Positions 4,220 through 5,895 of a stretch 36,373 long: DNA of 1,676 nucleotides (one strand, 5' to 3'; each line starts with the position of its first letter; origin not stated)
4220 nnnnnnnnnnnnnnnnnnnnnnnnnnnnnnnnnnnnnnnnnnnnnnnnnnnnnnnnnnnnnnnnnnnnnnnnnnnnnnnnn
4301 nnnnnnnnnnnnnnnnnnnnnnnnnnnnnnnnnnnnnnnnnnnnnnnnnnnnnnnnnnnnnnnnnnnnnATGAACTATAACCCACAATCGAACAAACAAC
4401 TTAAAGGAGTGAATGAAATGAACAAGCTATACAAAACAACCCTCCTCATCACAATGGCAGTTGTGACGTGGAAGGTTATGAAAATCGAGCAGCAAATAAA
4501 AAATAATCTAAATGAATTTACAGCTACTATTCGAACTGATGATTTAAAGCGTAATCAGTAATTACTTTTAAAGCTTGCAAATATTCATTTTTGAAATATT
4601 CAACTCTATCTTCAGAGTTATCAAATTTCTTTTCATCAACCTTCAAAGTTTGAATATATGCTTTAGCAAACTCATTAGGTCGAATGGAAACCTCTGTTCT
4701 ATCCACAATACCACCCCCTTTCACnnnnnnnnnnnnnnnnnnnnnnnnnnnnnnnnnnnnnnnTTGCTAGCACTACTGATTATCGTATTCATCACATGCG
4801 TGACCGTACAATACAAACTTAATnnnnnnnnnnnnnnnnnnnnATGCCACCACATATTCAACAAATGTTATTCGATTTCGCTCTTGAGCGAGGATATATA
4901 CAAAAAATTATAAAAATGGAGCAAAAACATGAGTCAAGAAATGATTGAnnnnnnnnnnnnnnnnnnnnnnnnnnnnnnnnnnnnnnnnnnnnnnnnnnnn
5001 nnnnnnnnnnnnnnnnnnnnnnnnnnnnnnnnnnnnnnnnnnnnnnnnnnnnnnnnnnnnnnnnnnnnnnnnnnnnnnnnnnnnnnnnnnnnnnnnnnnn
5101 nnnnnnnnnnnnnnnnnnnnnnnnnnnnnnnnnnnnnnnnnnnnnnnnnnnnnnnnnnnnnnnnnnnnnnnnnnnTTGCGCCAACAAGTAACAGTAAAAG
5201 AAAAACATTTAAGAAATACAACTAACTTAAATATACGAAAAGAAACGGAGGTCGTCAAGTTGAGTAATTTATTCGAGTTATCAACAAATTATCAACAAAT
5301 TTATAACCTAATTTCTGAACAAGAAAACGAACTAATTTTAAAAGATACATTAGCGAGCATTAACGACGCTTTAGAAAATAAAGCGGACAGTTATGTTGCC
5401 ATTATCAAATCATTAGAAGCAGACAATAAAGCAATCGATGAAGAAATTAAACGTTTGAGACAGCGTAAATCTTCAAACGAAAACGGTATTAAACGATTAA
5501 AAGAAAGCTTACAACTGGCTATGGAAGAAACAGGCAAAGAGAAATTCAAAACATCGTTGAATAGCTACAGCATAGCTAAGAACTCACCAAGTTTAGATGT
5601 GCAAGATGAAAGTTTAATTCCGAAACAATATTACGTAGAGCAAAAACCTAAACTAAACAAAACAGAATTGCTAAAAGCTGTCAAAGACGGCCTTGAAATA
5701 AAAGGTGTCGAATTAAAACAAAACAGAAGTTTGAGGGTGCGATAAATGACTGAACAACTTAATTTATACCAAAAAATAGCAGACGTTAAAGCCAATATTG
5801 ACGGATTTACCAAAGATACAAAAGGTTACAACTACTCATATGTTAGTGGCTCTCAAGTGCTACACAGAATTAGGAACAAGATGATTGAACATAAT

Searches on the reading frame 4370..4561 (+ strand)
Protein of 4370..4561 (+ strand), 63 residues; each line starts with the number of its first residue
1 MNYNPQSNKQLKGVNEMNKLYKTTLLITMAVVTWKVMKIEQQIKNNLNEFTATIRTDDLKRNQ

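Call 7: search_protein_families(library=pfam, proteins=[window:4370-4561:+], max_evalue=0.01)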
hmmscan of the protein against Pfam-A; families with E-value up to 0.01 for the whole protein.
window:4370-4561:+ (63 aa): 0 families

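Call 47: search_protein_families(library=ncbifam, proteins=[window:4370-4561:+], max_evalue=0.01)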
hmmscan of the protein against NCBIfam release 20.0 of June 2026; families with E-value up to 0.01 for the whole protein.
window:4370-4561:+ (63 aa): 0 families

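Call 82: search_protein_families(library=phrogs, proteins=[window:4370-4561:+], max_evalue=0.01)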
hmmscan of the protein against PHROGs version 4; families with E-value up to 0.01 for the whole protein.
window:4370-4561:+ (63 aa): 4 families
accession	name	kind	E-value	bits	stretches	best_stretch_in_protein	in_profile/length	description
phrog_2312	-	unknown function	4e-17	63.2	1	17-50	1-34/58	-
phrog_4309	-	unknown function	1.2e-15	58.4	1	17-47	1-31/72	-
phrog_2305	-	unknown function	8.1e-10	39.8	1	17-49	1-36/149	-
phrog_20819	-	unknown function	0.0064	17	1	13-59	88-134/288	-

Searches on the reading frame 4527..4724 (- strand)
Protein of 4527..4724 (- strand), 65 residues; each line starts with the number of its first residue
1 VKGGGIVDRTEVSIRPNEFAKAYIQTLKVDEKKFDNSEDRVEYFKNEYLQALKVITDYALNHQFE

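Call 7: search_protein_families(library=pfam, proteins=[window:4527-4724:-], max_evalue=0.01)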
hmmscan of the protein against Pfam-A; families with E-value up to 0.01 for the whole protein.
window:4527-4724:- (65 aa): 0 families

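Call 43: find_related_loci(query=window:4527-4706:-, collection=viral_contigs, flank=1500)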
Query window:4527-4706:- (59 aa) in viral_contigs; peptide patterns used: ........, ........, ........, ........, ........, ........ (x = any residue, [..] = any of these).
51 stretches matched a pattern; 1 encode a relative of the query (tblastn E <= 1e-3); 1 distinct loci.
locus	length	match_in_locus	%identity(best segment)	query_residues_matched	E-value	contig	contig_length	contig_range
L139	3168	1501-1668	80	1-56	1e-29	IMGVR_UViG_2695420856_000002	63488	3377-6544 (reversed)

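Call 47: search_protein_families(library=ncbifam, proteins=[window:4527-4706:-], max_evalue=0.01)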
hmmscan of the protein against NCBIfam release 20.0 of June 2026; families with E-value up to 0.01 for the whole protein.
window:4527-4706:- (59 aa): 0 families

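Call 58: search_protein_families(library=padloc, proteins=[window:4527-4706:-], max_evalue=0.001)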
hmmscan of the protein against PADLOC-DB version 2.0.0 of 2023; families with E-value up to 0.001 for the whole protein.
window:4527-4706:- (59 aa): 0 families

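Call 82: search_protein_families(library=phrogs, proteins=[window:4527-4706:-], max_evalue=0.01)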
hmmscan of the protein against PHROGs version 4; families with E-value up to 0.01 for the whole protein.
window:4527-4706:- (59 aa): 1 family
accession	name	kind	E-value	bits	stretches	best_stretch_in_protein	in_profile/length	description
phrog_35257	-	unknown function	8.3e-05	23.8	1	8-40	7-41/70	-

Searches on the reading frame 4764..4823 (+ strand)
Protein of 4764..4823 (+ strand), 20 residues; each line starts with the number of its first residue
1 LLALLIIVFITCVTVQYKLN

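Call 77: search_dna_similar(query=window:4764-4823:+, collection=phages, mode=protein, max_evalue=10, max_rows=10)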
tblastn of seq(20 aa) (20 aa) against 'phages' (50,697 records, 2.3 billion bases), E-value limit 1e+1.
Records with a match: 2; places in all: 2; records where one place covers at least 80% of the query: 2.
Best place of each record, by identity: 60-80% 2.
By first word of the organism name: Staphylococcus 2.
By host as written in the record: - 1; Staphylococcus aureus 1.
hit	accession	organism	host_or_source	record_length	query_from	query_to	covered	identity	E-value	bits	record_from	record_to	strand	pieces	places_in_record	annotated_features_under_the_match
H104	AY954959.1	Staphylococcus phage EW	-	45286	1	18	90%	72.2%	2e+0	29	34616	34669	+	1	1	none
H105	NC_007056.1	Staphylococcus phage EW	Staphylococcus aureus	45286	1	18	90%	72.2%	2e+0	29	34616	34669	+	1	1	none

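Call 78: get_annotated_region(hit=H105, flank=700)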
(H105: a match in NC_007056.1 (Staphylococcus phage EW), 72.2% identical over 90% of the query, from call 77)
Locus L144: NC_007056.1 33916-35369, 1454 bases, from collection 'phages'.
description: Staphylococcus phage EW, complete genome.
organism: Staphylococcus phage EW (NCBI taxid 2936814)
taxonomy: Viruses; Duplodnaviria; Heunggongvirae; Uroviricota; Caudoviricetes; Azeredovirinae; Phietavirus; Phietavirus EW
host: Staphylococcus aureus; source: -; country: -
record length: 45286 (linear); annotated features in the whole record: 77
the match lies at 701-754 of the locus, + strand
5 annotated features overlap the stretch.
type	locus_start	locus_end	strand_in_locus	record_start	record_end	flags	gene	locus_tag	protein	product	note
CDS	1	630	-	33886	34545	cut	-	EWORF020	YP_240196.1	ORF020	-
CDS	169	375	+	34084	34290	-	-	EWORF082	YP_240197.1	ORF082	-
CDS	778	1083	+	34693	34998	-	-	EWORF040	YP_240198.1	DUF771 domain-containing protein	-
CDS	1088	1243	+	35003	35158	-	-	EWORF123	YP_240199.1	ORF123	-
CDS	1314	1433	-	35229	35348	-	-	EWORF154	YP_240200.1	ORF154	-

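Call 82: search_protein_families(library=phrogs, proteins=[window:4764-4823:+], max_evalue=0.01)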
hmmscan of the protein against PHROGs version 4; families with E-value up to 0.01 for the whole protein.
seq(20 aa): 0 families

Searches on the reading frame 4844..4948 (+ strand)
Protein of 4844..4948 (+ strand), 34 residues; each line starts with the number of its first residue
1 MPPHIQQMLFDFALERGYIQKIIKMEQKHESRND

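Call 7: search_protein_families(library=pfam, proteins=[window:4844-4948:+], max_evalue=0.01)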
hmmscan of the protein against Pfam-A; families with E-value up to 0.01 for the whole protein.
window:4844-4948:+ (34 aa): 0 families

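Call 47: search_protein_families(library=ncbifam, proteins=[window:4844-4948:+], max_evalue=0.01)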
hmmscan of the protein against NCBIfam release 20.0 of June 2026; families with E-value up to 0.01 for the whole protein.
window:4844-4948:+ (34 aa): 0 families

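Call 82: search_protein_families(library=phrogs, proteins=[window:4844-4948:+], max_evalue=0.01)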
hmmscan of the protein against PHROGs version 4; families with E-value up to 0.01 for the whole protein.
window:4844-4948:+ (34 aa): 1 family
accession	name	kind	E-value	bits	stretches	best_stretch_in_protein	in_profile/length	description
phrog_3785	-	unknown function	1.3e-15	58.3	1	1-31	4-34/45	-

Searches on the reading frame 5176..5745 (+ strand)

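Call 7: search_protein_families(library=pfam, proteins=[window:5176-5745:+], max_evalue=0.01)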
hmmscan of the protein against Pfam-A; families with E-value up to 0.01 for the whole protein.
window:5176-5745:+ (189 aa): 1 family
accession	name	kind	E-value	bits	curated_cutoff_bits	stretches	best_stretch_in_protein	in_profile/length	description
PF05565.16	Sipho_Gp157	-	9.8e-46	156.2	28.6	1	31-189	1-162/162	Siphovirus Gp157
